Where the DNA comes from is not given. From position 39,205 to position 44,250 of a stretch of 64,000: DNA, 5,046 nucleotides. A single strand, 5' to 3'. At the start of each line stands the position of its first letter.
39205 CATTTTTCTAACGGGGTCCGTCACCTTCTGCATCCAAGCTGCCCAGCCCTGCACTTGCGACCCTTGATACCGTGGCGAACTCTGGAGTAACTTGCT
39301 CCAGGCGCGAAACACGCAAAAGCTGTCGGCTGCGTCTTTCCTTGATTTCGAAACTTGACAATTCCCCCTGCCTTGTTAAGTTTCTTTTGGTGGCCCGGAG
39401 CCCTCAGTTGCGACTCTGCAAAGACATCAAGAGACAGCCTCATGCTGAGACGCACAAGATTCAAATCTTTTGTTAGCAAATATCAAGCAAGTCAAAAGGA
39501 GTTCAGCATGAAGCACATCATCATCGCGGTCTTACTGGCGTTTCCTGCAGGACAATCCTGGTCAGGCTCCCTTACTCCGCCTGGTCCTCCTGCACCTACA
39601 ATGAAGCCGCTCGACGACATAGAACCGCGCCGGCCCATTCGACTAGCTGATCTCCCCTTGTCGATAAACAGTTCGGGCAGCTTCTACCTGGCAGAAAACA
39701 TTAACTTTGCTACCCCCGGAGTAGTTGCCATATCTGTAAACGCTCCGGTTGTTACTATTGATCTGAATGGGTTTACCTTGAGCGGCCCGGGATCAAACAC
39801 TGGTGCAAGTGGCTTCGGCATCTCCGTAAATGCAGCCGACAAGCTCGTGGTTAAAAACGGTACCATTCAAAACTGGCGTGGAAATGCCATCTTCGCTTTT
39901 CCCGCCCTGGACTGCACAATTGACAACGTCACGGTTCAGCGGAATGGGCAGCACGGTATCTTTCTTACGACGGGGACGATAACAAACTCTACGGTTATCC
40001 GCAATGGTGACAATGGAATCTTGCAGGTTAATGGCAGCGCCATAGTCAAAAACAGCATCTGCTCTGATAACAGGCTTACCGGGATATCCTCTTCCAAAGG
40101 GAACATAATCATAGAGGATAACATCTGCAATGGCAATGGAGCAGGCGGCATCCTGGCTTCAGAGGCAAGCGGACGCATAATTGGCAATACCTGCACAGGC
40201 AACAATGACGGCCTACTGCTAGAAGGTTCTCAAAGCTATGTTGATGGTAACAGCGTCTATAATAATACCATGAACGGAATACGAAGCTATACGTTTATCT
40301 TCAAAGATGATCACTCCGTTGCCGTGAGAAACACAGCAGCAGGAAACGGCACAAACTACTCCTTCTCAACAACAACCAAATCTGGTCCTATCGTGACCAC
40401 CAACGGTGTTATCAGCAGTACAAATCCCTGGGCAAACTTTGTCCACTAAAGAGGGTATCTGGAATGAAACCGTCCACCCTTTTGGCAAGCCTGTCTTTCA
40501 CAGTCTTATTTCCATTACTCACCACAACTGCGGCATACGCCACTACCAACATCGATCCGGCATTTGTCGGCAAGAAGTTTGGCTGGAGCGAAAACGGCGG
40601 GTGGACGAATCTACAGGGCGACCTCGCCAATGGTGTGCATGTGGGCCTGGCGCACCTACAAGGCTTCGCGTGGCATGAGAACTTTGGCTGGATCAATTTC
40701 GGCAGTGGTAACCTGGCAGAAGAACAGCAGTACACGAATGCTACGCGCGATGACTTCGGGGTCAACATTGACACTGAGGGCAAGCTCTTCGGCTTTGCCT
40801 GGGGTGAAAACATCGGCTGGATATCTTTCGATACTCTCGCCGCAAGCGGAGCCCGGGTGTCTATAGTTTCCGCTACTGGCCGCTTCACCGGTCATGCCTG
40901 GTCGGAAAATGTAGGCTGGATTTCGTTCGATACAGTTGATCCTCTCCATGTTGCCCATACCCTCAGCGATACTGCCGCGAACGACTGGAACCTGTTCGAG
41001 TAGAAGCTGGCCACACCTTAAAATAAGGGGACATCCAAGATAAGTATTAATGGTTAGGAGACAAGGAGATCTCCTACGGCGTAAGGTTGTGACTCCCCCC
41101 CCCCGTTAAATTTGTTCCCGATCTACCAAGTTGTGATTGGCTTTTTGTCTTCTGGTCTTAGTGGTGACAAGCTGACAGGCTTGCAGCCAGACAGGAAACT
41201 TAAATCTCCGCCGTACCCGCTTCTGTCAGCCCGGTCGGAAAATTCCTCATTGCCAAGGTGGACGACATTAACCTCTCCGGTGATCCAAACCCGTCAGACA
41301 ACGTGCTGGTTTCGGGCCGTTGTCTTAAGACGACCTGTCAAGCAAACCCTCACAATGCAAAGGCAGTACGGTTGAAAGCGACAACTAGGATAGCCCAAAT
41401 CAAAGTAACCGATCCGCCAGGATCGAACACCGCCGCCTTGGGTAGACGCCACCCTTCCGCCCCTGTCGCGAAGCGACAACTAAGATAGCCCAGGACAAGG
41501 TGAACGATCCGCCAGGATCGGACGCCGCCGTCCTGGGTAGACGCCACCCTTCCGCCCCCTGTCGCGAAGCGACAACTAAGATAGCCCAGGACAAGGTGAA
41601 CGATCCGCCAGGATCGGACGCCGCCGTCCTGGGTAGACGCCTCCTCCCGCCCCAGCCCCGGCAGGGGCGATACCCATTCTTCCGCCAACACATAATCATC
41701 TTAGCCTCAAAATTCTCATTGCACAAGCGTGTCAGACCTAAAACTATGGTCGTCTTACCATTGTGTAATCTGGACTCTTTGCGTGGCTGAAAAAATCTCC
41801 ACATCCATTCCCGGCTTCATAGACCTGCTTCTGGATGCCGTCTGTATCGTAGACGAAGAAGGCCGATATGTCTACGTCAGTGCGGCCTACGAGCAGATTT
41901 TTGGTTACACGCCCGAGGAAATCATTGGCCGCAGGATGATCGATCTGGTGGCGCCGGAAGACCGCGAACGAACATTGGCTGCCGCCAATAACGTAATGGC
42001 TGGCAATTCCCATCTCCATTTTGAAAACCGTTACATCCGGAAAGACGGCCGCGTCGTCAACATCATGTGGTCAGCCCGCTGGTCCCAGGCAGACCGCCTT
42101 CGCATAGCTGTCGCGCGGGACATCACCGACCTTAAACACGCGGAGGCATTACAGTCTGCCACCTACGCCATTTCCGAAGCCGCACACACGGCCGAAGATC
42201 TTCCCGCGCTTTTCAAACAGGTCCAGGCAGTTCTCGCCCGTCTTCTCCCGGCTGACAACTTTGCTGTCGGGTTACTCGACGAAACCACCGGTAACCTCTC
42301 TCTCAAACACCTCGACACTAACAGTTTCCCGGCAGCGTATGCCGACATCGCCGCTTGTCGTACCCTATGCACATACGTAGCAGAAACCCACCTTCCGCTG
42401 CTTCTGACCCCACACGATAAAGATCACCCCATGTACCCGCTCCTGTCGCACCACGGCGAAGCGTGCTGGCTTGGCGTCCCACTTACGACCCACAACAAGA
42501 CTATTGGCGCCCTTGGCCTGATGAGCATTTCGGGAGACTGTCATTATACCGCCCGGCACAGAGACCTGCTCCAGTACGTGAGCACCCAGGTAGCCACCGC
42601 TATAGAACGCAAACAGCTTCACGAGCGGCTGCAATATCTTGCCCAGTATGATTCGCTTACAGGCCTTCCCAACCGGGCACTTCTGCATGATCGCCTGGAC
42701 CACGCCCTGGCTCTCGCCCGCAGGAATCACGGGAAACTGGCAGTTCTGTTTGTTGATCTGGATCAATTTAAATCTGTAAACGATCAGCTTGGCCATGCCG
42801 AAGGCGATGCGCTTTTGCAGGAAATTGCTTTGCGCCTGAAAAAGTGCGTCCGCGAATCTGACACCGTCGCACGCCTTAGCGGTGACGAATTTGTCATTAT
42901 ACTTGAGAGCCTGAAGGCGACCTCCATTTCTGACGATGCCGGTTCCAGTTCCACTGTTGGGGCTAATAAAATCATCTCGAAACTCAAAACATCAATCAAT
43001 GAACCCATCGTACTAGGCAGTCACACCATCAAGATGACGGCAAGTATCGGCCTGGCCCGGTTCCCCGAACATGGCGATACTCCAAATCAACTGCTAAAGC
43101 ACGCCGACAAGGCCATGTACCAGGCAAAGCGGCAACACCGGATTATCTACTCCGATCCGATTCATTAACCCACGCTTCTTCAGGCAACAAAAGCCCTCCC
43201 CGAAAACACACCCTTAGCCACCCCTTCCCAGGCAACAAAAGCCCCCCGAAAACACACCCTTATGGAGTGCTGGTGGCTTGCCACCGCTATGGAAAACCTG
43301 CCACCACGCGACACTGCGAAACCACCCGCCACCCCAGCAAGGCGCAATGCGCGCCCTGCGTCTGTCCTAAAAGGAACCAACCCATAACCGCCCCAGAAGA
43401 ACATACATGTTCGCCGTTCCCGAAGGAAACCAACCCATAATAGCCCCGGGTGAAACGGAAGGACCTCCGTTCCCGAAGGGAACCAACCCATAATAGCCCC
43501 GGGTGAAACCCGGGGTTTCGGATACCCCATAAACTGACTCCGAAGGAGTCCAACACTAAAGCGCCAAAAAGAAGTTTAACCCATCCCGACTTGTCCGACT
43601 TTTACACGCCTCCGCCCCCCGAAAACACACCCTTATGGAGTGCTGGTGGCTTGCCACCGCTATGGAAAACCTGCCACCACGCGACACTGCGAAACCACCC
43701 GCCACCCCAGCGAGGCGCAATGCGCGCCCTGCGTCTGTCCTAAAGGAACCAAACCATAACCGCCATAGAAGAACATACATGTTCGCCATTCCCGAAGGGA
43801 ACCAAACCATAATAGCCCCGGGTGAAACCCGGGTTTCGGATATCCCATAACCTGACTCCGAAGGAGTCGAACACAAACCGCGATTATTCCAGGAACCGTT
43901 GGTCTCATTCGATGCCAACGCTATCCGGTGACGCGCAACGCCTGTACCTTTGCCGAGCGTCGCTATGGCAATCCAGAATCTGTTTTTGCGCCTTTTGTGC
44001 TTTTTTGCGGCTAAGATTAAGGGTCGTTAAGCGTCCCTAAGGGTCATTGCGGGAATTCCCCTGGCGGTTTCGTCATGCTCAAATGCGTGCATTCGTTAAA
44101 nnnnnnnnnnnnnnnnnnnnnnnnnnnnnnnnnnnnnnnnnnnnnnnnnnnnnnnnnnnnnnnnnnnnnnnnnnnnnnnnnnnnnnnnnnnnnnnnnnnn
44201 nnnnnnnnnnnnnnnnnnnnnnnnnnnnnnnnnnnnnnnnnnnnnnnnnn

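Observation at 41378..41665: Three tandem ~97-bp units with nested stems: candidate tandem structured-RNA genes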

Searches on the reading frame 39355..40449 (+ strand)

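Call 14: search_protein_families(library=pfam, proteins=[window:39355-40449:+], max_evalue=0.001)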
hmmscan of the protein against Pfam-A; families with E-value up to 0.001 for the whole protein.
window:39355-40449:+ (364 aa): 2 families
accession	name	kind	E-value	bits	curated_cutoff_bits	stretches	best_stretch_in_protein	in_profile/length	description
PF13229.12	Beta_helix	-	2.7e-14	53.6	25.9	2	208-343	12-148/158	Right handed beta helix region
PF05048.19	NosD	-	1.4e-08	34.8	23.6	1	209-350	29-167/212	Periplasmic copper-binding protein (NosD)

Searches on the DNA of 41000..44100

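Call 5: search_rna_families(source=window, start=41000, end=44100, threshold=evalue, max_evalue=10, show_alignments=3)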
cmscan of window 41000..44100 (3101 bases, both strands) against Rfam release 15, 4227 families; matches with E-value up to 10: 4.
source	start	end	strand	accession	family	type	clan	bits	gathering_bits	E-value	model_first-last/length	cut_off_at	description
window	41322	41407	+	RF00119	C0299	Gene; sRNA;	-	20.4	40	1.2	1-79/79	no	C0299 RNA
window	43468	43515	-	RF01687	Acido-Lenti-1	Gene; sRNA;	-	19.4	37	0.26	1-46/46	no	Acido-Lenti-1 RNA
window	41013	41048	-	RF00110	RybB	Gene; sRNA;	-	16.2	40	6.3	1-79/79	no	RybB RNA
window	41179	41296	-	RF02175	SMAD5-AS1_3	Gene; lncRNA;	-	14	60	6.4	1-125/125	no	SMAD5 antisense RNA 1 conserved region 3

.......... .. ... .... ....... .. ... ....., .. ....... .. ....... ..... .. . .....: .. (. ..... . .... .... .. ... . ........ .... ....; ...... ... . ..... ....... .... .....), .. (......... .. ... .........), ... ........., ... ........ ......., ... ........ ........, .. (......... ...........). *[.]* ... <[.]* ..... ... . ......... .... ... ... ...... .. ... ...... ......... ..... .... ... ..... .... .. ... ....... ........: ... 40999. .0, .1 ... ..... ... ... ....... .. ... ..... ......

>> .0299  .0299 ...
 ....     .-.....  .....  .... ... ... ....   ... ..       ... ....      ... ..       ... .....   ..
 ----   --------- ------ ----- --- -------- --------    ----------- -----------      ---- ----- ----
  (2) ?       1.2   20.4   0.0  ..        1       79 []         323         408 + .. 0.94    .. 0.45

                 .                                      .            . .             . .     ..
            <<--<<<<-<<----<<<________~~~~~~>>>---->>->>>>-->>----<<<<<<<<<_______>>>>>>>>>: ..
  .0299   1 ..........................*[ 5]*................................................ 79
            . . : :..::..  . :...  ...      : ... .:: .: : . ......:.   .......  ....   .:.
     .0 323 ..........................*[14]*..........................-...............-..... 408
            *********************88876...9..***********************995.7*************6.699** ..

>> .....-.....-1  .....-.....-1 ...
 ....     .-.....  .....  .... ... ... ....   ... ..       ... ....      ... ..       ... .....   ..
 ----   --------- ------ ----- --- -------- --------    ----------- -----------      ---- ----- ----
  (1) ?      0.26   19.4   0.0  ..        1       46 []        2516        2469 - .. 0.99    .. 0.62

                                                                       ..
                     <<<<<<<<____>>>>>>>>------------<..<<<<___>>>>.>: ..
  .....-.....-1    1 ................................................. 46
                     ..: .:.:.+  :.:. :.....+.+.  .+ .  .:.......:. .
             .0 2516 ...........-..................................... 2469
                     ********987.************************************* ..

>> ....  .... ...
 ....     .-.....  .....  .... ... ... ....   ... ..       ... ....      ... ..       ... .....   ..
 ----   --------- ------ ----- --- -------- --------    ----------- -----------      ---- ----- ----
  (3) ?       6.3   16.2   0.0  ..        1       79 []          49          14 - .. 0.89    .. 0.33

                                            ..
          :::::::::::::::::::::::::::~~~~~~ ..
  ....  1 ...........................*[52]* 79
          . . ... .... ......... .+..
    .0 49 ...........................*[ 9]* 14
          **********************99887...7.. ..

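Call 36: search_rna_families(source=window, start=41350, end=41700, threshold=evalue, max_evalue=10, show_alignments=5)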
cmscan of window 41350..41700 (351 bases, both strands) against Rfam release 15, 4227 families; matches with E-value up to 10: 3.
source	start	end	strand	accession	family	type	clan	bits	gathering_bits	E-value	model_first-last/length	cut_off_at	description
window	41594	41678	+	RF02987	GA-cis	Gene; sRNA;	-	13.6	34.7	3.5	1-88/88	no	GA-cis RNA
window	41464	41494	-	RF01687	Acido-Lenti-1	Gene; sRNA;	-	11.6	37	4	1-46/46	no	Acido-Lenti-1 RNA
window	41560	41590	-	RF01687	Acido-Lenti-1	Gene; sRNA;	-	11.6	37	4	1-46/46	no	Acido-Lenti-1 RNA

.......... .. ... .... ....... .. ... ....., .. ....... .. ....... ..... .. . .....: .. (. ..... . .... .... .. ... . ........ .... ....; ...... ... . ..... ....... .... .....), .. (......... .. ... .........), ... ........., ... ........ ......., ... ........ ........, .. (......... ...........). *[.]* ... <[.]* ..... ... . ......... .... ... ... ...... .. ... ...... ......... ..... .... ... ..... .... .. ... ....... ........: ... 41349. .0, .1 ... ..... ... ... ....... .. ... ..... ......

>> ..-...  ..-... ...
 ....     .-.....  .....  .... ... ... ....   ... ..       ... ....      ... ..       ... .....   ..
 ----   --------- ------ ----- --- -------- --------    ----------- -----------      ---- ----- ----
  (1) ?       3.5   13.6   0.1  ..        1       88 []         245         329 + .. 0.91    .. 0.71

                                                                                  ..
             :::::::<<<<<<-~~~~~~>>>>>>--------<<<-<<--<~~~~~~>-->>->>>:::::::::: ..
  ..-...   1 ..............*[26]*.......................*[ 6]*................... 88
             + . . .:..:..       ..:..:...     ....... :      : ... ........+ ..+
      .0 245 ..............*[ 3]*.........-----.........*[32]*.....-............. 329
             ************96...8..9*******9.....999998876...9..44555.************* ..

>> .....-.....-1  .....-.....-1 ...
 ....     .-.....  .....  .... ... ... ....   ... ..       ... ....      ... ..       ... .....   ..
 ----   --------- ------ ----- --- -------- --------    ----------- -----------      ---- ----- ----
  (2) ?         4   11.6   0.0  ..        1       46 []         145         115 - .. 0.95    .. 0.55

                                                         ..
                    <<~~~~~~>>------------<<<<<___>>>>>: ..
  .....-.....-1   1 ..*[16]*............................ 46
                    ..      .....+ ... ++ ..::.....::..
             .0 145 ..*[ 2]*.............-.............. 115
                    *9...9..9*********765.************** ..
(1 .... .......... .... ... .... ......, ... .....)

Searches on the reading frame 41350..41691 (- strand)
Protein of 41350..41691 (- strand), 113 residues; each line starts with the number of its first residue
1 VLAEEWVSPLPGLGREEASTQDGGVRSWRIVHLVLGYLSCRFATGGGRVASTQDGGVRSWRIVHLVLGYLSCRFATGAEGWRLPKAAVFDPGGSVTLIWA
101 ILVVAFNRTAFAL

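Call 83: search_protein_families(library=pfam, proteins=[window:41350-41691:-], max_evalue=0.01)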
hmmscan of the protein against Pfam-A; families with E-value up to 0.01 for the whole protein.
window:41350-41691:- (113 aa): 1 family
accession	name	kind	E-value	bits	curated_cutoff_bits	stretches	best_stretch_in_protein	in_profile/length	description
PF06724.16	DUF1206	-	0.0061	17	26.2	0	30-56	8-35/70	Domain of Unknown Function (DUF1206)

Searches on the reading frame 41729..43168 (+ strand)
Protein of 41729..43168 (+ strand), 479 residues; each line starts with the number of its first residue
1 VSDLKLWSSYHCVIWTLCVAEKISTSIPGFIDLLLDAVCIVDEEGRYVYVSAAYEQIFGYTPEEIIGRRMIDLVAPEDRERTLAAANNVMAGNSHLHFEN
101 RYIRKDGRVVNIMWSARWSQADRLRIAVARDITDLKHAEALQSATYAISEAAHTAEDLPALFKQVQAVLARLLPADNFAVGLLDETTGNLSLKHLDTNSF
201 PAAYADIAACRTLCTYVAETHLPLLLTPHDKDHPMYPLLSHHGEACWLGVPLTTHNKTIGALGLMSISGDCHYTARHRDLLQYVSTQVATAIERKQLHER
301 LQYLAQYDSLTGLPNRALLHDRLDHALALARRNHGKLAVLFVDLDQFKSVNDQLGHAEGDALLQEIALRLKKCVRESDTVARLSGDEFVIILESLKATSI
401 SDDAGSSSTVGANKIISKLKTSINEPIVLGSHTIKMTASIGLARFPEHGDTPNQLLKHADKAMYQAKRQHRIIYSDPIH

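Call 14: search_protein_families(library=pfam, proteins=[window:41729-43168:+], max_evalue=0.001)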
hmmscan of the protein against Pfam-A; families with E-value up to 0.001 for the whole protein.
window:41729-43168:+ (479 aa): 9 families
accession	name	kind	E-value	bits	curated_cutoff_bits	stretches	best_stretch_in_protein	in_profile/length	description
PF00990.26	GGDEF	-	1.6e-49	168.2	23.8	1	305-471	1-159/161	Diguanylate cyclase, GGDEF domain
PF08447.18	PAS_3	-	1.6e-15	57.5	25.6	1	48-117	2-73/89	PAS fold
PF08448.16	PAS_4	-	2.6e-14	53.8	23.1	1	35-135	5-108/110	PAS fold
PF00989.32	PAS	-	2.6e-13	50.4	22.6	1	31-111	7-88/113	PAS fold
PF13426.13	PAS_9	-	1.3e-12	48.3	27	1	36-134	2-103/103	PAS domain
PF01590.32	GAF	-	3.7e-12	47.4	22.4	1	157-292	1-133/133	GAF domain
PF13185.12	GAF_2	-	2.8e-11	44.2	28.6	1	156-293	2-136/136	GAF domain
PF13492.12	GAF_3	-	2.5e-09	38.1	27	1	159-294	3-129/129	GAF domain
PF13188.13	PAS_8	-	4.9e-06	26.7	21.8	1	31-79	7-55/65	PAS domain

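Call 21: find_homologous_proteins(query=window:41783-43168:+, max_evalue=1e-30)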
Query window:41783-43168:+ (461 aa): 5393 proteins with E <= 1e-30 among 8000 candidates; the best 120 are listed.
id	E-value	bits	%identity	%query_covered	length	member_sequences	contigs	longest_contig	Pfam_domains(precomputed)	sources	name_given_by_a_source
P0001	0.0e+0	1031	100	100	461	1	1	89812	PF08447.19,PF13426.14,PF13188.14,PF13185.13,PF01590.33,PF08448.17,PF13492.13,PF00989.32,PF00990.27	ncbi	-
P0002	2.0e-155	536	56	98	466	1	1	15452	PF08447.19,PF13426.14,PF13188.14,PF13185.13,PF01590.33,PF08448.17,PF13492.13,PF00989.32,PF00990.27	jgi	jgi:diguanylate cyclase (GGDEF)-like protein/PAS domain S-box-containing protein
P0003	7.7e-154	531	55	98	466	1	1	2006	PF08447.19,PF13426.14,PF13188.14,PF13185.13,PF01590.33,PF08448.17,PF13492.13,PF00989.32,PF00990.27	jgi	jgi:diguanylate cyclase (GGDEF)-like protein/PAS domain S-box-containing protein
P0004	1.5e-153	530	58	95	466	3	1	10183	PF08447.19,PF13426.14,PF13188.14,PF13185.13,PF01590.33,PF08448.17,PF13492.13,PF00989.32,PF00990.27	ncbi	-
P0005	6.7e-153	528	56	98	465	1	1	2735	PF08447.19,PF13426.14,PF13188.14,PF13185.13,PF01590.33,PF08448.17,PF13492.13,PF00989.32,PF00990.27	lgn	-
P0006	2.7e-152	526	55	98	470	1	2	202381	PF08447.19,PF13426.14,PF13188.14,PF13185.13,PF01590.33,PF08448.17,PF13492.13,PF00989.32,PF00990.27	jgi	jgi:diguanylate cyclase (GGDEF)-like protein/PAS domain S-box-containing protein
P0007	4.6e-152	525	56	98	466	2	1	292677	PF08447.19,PF13426.14,PF13188.14,PF13185.13,PF01590.33,PF08448.17,PF13492.13,PF00989.32,PF00990.27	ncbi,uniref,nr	ncbi:diguanylate cyclase domain-containing protein [Pseudomonas sp. 2FE]|uniref:diguanylate cyclase 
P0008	1.2e-151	524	56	98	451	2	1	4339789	PF08447.19,PF13426.14,PF13188.14,PF13185.13,PF01590.33,PF08448.17,PF13492.13,PF00989.32,PF00990.27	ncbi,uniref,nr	ncbi:diguanylate cyclase domain-containing protein [Pseudogulbenkiania sp. MAI-1]|uniref:sensor doma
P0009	1.3e-151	524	54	98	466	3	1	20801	PF08447.19,PF13426.14,PF13188.14,PF13185.13,PF01590.33,PF08448.17,PF00989.32,PF00990.27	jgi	jgi:diguanylate cyclase (GGDEF)-like protein/PAS domain S-box-containing protein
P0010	1.6e-151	523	55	97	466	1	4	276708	PF08447.19,PF13426.14,PF13185.13,PF01590.33,PF08448.17,PF13492.13,PF00989.32,PF00990.27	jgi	jgi:diguanylate cyclase (GGDEF)-like protein/PAS domain S-box-containing protein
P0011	5.8e-151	522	56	98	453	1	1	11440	PF08447.19,PF13426.14,PF13185.13,PF01590.33,PF08448.17,PF13492.13,PF00989.32,PF00990.27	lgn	-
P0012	1.8e-150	520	55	98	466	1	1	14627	PF08447.19,PF13426.14,PF13188.14,PF13185.13,PF01590.33,PF08448.17,PF13492.13,PF00989.32,PF00990.27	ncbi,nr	ncbi:MAG: diguanylate cyclase [Pseudogulbenkiania sp.]|nr:diguanylate cyclase [Pseudogulbenkiania sp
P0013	1.7e-149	517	54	98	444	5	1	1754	PF08447.19,PF13426.14,PF13188.14,PF13185.13,PF01590.33,PF08448.17,PF13492.13,PF00989.32,PF00990.27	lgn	-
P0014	2.4e-148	513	55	98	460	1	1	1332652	PF08447.19,PF13426.14,PF13185.13,PF01590.33,PF08448.17,PF13492.13,PF00989.32,PF00990.27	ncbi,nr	ncbi:diguanylate cyclase [Neisseriaceae bacterium JH1-16]|nr:diguanylate cyclase [Neisseriaceae bact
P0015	3.9e-148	512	54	98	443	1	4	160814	PF08447.19,PF13426.14,PF13188.14,PF13185.13,PF01590.33,PF08448.17,PF13492.13,PF00989.32,PF00990.27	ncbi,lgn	-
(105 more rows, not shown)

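Call 22: find_encoding_contigs(protein=P0001, flank=10000, max_places=10)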
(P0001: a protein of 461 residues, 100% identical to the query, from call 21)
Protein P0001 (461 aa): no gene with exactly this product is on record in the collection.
